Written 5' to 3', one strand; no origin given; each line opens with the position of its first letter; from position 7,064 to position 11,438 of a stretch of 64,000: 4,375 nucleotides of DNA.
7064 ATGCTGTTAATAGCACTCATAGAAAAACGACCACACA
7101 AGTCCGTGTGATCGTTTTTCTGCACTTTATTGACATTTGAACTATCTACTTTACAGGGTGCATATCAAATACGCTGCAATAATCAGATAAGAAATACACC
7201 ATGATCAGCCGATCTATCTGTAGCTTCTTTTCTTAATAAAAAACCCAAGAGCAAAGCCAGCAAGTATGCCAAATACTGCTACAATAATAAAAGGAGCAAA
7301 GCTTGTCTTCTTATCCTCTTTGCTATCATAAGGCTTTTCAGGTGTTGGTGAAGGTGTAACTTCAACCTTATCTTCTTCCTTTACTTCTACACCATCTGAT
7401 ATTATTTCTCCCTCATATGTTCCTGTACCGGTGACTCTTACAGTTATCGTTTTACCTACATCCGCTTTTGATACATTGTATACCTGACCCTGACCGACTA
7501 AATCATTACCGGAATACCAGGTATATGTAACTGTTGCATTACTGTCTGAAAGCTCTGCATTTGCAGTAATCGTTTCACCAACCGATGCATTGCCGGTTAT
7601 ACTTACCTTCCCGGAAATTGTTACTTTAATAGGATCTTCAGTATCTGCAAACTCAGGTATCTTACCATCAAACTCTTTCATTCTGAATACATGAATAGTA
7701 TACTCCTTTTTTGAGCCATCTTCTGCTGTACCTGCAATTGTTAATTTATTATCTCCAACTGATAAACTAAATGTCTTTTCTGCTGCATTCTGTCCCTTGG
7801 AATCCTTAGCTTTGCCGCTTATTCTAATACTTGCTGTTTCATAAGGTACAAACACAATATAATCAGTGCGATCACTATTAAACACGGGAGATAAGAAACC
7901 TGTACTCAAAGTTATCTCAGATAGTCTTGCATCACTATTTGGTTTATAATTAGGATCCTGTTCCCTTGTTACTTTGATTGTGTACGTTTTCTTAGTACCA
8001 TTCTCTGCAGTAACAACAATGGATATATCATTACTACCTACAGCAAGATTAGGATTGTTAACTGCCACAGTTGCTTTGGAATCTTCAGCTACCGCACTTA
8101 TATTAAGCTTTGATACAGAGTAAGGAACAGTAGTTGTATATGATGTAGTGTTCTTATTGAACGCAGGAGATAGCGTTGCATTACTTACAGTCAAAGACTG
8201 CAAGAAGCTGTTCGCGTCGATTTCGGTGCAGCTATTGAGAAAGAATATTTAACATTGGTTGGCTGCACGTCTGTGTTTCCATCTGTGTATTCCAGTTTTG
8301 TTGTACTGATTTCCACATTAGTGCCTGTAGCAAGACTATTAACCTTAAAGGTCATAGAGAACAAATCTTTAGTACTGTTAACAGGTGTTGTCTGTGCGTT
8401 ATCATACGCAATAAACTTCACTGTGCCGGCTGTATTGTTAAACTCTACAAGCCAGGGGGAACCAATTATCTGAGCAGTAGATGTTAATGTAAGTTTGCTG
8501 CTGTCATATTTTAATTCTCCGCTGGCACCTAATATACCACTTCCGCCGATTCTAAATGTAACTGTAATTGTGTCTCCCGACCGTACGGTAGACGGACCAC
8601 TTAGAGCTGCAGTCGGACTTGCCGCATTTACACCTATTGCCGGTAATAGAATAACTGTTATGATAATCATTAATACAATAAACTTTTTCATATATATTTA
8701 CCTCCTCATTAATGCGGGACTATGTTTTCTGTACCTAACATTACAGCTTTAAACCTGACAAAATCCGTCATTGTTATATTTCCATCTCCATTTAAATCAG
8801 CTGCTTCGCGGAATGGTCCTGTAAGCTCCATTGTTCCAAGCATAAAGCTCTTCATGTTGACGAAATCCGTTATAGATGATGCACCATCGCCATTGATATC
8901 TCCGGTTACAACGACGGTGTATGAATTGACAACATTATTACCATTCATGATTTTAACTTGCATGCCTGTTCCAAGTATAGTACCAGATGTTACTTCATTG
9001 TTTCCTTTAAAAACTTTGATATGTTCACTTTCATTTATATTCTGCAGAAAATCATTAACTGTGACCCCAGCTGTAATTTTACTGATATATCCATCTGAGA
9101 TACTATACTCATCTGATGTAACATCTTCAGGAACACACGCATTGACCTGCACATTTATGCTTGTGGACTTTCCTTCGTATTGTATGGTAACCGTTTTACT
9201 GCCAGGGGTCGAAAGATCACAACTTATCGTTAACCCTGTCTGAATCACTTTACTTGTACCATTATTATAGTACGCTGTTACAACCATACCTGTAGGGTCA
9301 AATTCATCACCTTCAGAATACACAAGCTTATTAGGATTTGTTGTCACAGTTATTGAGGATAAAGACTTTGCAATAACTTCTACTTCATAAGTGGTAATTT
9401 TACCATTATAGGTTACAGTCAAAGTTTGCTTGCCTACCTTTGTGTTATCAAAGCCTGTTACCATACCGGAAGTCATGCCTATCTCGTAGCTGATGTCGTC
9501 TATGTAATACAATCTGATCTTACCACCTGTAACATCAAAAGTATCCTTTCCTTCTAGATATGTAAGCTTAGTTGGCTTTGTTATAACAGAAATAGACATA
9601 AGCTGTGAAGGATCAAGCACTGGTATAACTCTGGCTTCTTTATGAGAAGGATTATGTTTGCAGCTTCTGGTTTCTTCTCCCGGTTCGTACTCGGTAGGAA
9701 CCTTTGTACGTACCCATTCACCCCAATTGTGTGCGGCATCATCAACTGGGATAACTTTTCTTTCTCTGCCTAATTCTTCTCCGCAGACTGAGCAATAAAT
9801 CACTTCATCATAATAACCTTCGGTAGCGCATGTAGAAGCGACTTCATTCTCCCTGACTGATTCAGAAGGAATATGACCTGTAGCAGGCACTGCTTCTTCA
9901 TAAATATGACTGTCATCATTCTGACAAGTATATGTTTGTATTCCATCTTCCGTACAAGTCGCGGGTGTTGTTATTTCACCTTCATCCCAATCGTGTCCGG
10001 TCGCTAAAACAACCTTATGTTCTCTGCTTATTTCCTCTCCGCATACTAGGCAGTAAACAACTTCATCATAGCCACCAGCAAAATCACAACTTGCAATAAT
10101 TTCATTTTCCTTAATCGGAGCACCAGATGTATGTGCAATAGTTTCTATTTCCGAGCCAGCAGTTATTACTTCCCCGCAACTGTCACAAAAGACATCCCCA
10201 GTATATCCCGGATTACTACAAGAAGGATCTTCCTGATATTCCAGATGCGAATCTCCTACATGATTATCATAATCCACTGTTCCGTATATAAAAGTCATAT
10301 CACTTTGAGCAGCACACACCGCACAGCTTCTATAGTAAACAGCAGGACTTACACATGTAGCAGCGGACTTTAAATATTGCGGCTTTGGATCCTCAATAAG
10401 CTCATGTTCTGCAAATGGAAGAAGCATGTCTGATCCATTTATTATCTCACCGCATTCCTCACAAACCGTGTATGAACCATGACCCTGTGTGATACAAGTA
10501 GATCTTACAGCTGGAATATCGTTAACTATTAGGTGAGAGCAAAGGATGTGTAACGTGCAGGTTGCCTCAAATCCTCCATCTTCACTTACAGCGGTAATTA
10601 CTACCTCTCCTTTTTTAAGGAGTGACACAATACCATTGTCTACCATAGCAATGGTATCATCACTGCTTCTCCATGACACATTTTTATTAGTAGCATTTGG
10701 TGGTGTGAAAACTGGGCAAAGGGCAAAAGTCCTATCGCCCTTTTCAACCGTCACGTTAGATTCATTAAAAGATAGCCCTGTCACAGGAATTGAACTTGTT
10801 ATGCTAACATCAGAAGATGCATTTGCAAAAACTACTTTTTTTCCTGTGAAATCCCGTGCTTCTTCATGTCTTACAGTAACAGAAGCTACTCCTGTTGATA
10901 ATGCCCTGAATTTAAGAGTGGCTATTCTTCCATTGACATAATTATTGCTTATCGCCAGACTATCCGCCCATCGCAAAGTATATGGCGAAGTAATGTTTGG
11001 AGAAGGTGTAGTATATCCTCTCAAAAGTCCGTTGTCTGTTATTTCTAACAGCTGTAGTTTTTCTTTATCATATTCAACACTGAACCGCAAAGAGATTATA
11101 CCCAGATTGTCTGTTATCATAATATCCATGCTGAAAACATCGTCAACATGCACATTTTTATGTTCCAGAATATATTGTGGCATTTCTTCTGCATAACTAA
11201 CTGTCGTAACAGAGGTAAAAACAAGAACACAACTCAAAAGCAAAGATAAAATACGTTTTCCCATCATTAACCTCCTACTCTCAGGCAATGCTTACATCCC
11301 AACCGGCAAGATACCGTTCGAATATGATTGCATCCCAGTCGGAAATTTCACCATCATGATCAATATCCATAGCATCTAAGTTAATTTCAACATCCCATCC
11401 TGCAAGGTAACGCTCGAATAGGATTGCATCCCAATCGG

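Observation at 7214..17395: Five-gene operon of giant surface proteins that each combine cohesin-like AND dockerin modules with vWA, PPC-repeat, Big_2, cadherin-like and Listeria-Bacteroides repeat domains - a non-cellulosomal cohesin-dockerin assembly system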

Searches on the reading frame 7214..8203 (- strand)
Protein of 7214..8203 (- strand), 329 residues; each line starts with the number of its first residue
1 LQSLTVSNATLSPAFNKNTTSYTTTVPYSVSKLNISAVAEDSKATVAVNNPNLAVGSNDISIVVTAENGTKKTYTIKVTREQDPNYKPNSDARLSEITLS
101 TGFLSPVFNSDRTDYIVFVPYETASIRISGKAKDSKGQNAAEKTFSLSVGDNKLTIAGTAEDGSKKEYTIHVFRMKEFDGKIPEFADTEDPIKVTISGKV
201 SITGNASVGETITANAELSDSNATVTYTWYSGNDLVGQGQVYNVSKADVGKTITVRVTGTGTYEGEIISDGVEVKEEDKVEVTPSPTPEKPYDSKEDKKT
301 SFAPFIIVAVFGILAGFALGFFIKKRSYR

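Call 4: search_protein_families(library=pfam, proteins=[window:7214-8203:-], max_evalue=0.01)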
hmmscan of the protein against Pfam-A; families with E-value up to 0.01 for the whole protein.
window:7214-8203:- (329 aa): 1 family
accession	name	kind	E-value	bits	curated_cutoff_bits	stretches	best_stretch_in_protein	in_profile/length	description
PF12733.13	Cadherin-like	-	3.1e-24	85.7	24.2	2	4-81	4-89/89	Cadherin-like beta sandwich domain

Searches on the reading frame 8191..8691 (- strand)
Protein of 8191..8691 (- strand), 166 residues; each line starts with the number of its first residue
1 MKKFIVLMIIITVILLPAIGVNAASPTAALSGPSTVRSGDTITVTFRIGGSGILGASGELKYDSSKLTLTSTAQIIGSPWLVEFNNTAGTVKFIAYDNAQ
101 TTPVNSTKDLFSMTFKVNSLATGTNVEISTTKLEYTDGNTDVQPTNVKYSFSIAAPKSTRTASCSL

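Call 4: search_protein_families(library=pfam, proteins=[window:8191-8691:-], max_evalue=0.01)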
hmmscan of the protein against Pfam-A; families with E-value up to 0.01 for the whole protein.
window:8191-8691:- (166 aa): 1 family
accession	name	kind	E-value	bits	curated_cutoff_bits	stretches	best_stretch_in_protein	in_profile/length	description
PF00963.24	Cohesin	-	8.1e-09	36.2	24.1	1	32-144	7-130/139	Cohesin domain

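Call 13: find_encoding_contigs(protein=window:8191-8691:-, flank=10000, max_places=6)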
Protein window:8191-8691:- (166 aa): 17 contigs read that carry it; 6 places shown.
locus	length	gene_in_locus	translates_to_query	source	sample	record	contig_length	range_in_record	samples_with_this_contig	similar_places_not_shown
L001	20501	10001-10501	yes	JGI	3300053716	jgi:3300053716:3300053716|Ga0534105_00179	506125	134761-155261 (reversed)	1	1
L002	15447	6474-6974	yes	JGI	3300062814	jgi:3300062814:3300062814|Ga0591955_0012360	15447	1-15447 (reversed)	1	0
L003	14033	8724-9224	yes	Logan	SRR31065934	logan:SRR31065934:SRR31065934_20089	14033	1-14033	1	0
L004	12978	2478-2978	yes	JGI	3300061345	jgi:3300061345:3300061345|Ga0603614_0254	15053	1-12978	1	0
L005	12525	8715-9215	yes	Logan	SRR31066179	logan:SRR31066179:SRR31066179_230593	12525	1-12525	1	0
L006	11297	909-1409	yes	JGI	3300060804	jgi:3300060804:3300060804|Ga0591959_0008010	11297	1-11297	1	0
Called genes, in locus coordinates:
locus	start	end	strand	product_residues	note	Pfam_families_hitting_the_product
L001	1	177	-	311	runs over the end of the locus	PF17762:HTH_ParB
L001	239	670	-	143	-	-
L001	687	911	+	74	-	-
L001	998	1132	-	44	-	-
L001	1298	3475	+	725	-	-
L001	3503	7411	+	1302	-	PF09479:Flg_new, PF07532:Big_4 (faint), PF00092:VWA, PF25106:VWA_4, PF02368:Big_2, PF00404:Dockerin_1 (weak)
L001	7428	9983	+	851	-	PF02368:Big_2, PF07523:Big_3, PF00404:Dockerin_1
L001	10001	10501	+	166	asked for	PF00963:Cohesin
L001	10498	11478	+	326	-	PF12733:Cadherin-like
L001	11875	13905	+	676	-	PF01055:Glyco_hydro_31_2nd, PF02065:Melibiase, PF16874:Glyco_hydro_36C (weak)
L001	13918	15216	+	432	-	PF08305:NPCBM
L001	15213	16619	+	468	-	PF08305:NPCBM, PF07523:Big_3 (weak), PF08305:NPCBM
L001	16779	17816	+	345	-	PF00356:LacI, PF13407:Peripla_BP_4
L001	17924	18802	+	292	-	PF00892:EamA (weak)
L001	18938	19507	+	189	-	PF21805:Imm5_like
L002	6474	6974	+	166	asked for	PF00963:Cohesin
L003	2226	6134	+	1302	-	PF09479:Flg_new, PF07532:Big_4 (faint), PF00092:VWA, PF25106:VWA_4, PF02368:Big_2, PF00404:Dockerin_1 (weak)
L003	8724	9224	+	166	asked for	PF00963:Cohesin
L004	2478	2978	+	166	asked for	PF00963:Cohesin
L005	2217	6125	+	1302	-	PF09479:Flg_new, PF07532:Big_4 (faint), PF00092:VWA, PF25106:VWA_4, PF02368:Big_2, PF00404:Dockerin_1 (weak)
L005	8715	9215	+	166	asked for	PF00963:Cohesin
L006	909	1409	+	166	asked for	PF00963:Cohesin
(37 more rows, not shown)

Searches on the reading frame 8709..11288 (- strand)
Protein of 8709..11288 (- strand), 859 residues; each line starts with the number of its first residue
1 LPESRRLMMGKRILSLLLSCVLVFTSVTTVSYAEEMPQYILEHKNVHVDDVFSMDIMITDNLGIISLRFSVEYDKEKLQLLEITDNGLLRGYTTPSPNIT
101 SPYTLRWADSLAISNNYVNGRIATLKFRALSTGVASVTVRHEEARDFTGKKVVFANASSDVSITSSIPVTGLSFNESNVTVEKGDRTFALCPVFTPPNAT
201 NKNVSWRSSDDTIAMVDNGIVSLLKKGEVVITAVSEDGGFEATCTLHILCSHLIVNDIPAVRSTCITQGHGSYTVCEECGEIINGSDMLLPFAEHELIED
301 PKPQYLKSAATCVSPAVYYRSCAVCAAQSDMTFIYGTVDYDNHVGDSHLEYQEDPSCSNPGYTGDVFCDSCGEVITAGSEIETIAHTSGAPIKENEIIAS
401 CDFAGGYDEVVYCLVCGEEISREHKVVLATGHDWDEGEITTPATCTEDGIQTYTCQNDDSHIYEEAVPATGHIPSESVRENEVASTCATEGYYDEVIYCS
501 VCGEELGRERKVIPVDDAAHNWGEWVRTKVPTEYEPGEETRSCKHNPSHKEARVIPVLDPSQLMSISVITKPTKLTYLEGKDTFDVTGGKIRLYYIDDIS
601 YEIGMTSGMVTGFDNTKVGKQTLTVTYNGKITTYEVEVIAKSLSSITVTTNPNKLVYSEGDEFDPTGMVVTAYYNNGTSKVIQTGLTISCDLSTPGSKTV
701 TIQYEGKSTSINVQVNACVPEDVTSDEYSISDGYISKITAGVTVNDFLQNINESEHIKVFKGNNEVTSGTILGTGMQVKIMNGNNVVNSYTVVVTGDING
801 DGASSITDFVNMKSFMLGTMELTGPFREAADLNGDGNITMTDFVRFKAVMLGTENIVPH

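Call 4: search_protein_families(library=pfam, proteins=[window:8709-11288:-], max_evalue=0.01)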
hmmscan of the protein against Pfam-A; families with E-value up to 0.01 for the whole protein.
window:8709-11288:- (859 aa): 4 families
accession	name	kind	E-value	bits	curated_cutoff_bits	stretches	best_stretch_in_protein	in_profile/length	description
PF07523.18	Big_3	-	3.9e-21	75.5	21.2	2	651-715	2-68/68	Bacterial Ig-like domain (group 3)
PF00404.24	Dockerin_1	-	2.6e-09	37.6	22.9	1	796-847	2-53/57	Dockerin type I domain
PF02368.24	Big_2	-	5.3e-09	36.4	22.8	1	169-245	2-78/79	Bacterial Ig-like domain (group 2)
PF12773.13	DZR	-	0.00012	22.6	27.3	0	355-425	2-39/45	Double zinc ribbon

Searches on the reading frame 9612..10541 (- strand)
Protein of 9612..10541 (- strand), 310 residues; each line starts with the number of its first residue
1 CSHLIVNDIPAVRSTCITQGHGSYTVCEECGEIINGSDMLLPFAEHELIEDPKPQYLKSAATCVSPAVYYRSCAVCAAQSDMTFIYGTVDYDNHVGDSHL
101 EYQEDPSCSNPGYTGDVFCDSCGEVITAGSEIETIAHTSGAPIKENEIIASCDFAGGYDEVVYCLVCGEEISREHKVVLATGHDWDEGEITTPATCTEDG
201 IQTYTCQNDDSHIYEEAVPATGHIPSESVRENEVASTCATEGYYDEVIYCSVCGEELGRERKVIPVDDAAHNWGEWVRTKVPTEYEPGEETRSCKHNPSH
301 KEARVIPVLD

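Call 12: search_protein_families(library=pfam, proteins=[window:9612-10541:-], max_evalue=10)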
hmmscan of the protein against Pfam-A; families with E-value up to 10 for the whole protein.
seq(310 aa): 17 families
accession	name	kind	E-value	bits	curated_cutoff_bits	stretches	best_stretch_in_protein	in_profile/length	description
PF12773.13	DZR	-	9.3e-07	29.4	27.3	2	106-176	2-39/45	Double zinc ribbon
PF13240.11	Zn_Ribbon_1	-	0.0015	18.7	25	2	106-123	3-20/23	zinc-ribbon domain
PF02892.21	zf-BED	-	0.011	16.2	20.6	1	160-175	15-30/44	BED zinc finger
PF17848.7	Zn_ribbon_ACC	-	0.07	13.8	24.5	1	27-38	4-15/26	Acetyl-CoA carboxylase zinc finger domain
PF17283.8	Zn_ribbon_SprT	-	0.091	13.3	28.1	0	249-263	6-20/38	SprT-like zinc ribbon domain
PF00412.28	LIM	-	0.11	13.3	22.9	1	228-261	7-40/58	LIM domain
PF18912.6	DZR_2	-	0.2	12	27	0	106-148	11-51/56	Double zinc ribbon domain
PF11648.16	RIG-I_C-RD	-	0.39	11.3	25.6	0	240-262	50-72/117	C-terminal domain of RIG-I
PF09947.15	DUF2180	-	0.56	10.8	22.2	1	159-208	14-61/68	Uncharacterized protein conserved in archaea (DUF2180)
PF01258.23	zf-dskA_traR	-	0.89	10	24.9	1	22-34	1-13/36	Prokaryotic dksA/traR C4-type zinc finger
PF18439.7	zf_UBZ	-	1.2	9.3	25.6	0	25-39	3-17/32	Ubiquitin-Binding Zinc Finger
PF16919.11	PknG_rubred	-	2.3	8.7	28.5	0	249-262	38-51/74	Protein kinase G rubredoxin domain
PF13248.11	Zn_ribbon_3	-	2.5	8.2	27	1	113-126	13-26/26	zinc-ribbon domain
PF08271.17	Zn_Ribbon_TF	-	2.5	8.2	29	2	114-127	17-30/43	TFIIB zinc-binding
PF14149.11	YhfH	-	5.5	7.4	27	0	26-35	15-24/37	YhfH-like protein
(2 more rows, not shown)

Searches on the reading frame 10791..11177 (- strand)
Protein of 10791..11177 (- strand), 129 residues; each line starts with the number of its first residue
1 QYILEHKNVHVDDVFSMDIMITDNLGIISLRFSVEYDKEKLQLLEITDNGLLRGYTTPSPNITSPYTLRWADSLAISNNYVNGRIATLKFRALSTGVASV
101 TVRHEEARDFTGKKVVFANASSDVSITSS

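Call 12: search_protein_families(library=pfam, proteins=[window:10791-11177:-], max_evalue=10)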
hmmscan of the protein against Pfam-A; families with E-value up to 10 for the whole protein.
seq(129 aa): 1 family
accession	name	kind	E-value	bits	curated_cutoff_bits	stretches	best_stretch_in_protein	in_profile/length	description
PF00963.24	Cohesin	-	3.8e-07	30.8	24.1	1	7-99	8-108/139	Cohesin domain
